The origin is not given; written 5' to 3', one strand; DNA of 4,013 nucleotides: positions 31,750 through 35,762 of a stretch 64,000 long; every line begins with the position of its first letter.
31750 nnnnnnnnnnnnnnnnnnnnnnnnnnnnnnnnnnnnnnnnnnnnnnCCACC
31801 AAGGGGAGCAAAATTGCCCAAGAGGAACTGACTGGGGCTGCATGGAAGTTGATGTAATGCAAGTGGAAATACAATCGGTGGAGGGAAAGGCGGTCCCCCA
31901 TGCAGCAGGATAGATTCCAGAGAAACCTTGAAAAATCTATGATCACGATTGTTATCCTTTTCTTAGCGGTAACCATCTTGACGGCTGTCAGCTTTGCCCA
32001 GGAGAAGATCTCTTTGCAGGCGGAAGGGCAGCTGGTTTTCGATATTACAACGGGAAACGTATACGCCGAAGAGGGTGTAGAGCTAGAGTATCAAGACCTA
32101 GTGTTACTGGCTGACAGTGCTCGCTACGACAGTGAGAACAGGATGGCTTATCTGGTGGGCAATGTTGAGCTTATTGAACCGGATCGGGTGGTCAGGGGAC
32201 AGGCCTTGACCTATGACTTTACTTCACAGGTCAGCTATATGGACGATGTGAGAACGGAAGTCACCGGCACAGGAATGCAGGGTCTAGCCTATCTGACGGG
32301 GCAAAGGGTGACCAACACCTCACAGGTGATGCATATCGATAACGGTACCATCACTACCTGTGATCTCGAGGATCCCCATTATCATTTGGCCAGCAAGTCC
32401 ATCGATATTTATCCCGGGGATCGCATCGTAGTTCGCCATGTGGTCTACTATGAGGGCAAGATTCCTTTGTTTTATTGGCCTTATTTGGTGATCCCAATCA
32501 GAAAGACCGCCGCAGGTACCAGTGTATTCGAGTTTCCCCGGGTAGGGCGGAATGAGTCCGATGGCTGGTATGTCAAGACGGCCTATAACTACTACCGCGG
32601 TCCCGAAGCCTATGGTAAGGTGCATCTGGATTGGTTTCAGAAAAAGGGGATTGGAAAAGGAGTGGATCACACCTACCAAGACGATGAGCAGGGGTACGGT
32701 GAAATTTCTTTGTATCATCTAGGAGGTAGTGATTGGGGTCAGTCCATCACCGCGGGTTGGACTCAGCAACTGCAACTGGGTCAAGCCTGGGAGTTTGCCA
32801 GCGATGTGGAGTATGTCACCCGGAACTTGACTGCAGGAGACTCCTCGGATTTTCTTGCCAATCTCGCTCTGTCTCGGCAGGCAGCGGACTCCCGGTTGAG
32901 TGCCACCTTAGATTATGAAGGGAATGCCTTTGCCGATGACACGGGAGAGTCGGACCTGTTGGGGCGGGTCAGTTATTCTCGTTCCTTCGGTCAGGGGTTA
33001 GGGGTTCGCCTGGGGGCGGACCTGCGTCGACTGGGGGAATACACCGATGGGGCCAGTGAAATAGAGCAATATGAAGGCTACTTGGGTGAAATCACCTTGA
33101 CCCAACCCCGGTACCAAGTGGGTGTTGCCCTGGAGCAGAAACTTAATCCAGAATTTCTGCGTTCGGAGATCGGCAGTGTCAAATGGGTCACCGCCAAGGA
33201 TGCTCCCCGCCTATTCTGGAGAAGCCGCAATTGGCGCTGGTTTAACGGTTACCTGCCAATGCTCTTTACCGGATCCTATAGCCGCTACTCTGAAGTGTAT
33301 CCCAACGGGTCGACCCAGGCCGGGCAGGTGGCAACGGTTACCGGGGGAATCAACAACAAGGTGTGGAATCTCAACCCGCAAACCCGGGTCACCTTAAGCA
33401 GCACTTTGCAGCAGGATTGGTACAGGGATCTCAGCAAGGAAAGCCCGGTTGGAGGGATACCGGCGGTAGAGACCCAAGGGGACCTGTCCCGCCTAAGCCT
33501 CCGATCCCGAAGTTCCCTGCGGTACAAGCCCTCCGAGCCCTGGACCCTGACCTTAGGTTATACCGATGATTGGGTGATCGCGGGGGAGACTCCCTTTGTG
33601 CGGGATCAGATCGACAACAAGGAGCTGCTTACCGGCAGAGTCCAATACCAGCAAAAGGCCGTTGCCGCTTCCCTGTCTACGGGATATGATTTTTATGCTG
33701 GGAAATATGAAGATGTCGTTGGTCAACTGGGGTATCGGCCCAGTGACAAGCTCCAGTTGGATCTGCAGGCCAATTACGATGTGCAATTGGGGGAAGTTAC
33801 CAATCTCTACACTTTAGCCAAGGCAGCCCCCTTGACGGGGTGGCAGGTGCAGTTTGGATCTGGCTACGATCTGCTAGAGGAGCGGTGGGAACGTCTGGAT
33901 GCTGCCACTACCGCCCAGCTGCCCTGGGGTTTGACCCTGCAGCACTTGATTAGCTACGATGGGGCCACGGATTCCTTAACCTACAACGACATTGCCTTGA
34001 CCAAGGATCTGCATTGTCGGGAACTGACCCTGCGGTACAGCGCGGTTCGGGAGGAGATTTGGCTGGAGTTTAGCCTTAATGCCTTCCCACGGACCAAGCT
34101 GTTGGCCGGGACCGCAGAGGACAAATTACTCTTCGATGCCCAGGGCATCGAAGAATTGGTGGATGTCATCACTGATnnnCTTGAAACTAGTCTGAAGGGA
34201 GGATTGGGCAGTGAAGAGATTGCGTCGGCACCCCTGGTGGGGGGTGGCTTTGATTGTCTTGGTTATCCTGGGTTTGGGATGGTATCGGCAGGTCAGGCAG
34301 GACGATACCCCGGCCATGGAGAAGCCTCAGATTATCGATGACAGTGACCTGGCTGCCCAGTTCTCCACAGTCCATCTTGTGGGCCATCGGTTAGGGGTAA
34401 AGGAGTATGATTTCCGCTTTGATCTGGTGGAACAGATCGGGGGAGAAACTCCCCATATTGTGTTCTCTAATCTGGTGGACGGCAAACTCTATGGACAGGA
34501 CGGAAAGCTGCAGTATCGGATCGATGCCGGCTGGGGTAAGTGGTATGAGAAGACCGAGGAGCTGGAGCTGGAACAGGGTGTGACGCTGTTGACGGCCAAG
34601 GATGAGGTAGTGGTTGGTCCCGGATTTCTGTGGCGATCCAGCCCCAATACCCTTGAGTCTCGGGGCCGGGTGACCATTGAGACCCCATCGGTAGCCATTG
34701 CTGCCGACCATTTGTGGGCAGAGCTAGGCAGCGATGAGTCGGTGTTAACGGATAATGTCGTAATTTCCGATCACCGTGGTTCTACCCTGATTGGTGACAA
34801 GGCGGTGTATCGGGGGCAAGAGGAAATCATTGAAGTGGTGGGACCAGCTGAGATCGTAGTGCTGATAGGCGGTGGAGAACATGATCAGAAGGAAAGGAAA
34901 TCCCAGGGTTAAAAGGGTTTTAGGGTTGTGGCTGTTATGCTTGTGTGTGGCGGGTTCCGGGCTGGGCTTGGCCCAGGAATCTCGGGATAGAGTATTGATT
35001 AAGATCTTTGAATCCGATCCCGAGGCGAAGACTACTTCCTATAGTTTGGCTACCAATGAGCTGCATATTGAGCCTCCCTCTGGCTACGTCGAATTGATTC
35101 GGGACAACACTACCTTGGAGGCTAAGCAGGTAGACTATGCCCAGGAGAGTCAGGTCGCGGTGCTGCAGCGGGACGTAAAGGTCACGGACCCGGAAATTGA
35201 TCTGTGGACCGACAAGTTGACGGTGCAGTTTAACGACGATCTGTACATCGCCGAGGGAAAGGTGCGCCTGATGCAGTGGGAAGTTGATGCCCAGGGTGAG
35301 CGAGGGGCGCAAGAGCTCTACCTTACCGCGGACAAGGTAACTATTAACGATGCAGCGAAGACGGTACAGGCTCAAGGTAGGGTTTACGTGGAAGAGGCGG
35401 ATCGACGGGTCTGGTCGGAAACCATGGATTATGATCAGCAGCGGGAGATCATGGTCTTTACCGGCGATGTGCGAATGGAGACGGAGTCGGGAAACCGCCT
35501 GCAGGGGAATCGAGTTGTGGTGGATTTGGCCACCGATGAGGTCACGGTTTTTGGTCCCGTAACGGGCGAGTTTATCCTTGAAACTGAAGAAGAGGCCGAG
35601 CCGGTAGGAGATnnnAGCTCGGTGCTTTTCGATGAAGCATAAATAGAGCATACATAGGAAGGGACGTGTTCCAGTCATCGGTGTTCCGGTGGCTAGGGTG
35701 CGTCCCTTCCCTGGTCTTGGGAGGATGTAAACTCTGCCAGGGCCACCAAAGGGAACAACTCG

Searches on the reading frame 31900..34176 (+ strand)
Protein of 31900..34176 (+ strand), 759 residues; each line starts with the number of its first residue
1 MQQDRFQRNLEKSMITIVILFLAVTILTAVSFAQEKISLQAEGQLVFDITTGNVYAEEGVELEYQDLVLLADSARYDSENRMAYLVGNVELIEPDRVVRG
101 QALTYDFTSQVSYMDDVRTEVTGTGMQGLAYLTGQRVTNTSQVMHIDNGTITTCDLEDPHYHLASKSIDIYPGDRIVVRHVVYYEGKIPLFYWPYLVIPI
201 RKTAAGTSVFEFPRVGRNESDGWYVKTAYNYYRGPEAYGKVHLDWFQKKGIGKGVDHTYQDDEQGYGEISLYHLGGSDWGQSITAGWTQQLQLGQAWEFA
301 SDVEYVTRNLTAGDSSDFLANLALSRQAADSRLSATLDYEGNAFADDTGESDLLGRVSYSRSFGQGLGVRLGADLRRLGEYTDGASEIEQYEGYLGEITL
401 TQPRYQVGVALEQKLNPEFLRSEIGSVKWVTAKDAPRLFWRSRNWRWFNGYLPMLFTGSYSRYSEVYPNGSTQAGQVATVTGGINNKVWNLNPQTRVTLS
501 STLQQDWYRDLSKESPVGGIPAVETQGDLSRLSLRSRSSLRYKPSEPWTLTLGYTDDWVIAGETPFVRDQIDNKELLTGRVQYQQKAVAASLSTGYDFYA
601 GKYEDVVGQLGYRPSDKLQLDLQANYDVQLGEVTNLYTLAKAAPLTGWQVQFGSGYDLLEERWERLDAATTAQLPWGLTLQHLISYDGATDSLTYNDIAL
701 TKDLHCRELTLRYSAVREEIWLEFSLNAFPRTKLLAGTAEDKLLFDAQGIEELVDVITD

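Call 8: search_protein_families(library=ncbifam, proteins=[window:31900-34176:+], max_evalue=0.001)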
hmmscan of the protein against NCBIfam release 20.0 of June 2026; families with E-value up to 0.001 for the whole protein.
window:31900-34176:+ (759 aa): 1 family
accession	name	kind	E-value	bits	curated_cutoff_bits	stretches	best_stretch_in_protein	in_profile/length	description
NF002997.0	PRK03761.1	equivalog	1.5e-12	46.5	683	1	51-276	69-292/783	LPS assembly protein LptD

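Call 9: search_protein_families(library=pfam, proteins=[window:31900-34176:+], max_evalue=0.001)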
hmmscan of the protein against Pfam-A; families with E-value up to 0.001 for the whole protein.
window:31900-34176:+ (759 aa): 1 family
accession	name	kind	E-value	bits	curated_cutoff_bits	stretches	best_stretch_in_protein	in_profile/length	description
PF03968.19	LptD_N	-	0.00045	20.9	20.4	0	51-110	53-112/113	LptA/(LptD N-terminal domain) LPS transport protein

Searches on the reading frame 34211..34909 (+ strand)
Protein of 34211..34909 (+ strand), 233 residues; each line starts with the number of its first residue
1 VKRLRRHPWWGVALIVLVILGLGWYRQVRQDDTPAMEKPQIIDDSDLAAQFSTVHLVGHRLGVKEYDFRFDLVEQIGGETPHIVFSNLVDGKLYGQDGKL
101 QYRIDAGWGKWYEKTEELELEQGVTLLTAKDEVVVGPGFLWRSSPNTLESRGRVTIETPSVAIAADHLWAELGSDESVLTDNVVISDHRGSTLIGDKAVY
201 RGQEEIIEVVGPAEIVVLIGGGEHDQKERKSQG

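Call 8: search_protein_families(library=ncbifam, proteins=[window:34211-34909:+], max_evalue=0.001)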
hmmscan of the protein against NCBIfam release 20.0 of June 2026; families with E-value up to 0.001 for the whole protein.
window:34211-34909:+ (233 aa): 1 family
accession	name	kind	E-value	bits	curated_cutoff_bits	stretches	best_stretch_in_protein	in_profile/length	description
TIGR04409.1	LptC_YrbK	equivalog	2.2e-07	30.5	38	1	12-183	5-176/180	LPS export ABC transporter periplasmic protein LptC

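Call 9: search_protein_families(library=pfam, proteins=[window:34211-34909:+], max_evalue=0.001)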
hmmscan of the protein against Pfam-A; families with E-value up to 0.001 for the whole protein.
window:34211-34909:+ (233 aa): 0 families

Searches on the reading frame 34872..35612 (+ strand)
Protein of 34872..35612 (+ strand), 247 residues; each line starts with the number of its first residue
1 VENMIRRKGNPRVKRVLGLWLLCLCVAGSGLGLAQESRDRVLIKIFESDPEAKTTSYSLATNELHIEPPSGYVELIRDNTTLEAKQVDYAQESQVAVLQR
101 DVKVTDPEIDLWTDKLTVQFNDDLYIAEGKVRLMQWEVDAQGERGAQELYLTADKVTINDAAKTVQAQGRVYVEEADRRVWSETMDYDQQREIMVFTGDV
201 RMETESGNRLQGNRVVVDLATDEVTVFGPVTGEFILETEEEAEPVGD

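Call 8: search_protein_families(library=ncbifam, proteins=[window:34872-35612:+], max_evalue=0.001)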
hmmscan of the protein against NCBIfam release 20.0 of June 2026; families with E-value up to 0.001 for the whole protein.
window:34872-35612:+ (247 aa): 2 families
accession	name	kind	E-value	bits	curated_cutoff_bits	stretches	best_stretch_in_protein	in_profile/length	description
TIGR03002.1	outer_YhbN_LptA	equivalog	2e-11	44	71.7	1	149-228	39-127/142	lipopolysaccharide transport periplasmic protein LptA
TIGR04409.1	LptC_YrbK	equivalog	4.2e-06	26.4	38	0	135-233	77-179/180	LPS export ABC transporter periplasmic protein LptC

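Call 9: search_protein_families(library=pfam, proteins=[window:34872-35612:+], max_evalue=0.001)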
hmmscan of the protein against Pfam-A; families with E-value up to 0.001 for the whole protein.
window:34872-35612:+ (247 aa): 2 families
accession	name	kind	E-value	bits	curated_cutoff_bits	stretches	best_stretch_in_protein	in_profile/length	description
PF03968.19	LptD_N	-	2.1e-11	44.5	20.4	1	82-221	2-111/113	LptA/(LptD N-terminal domain) LPS transport protein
PF13100.11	OstA_2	-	0.00021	21.4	21.2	0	149-206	36-94/158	OstA-like protein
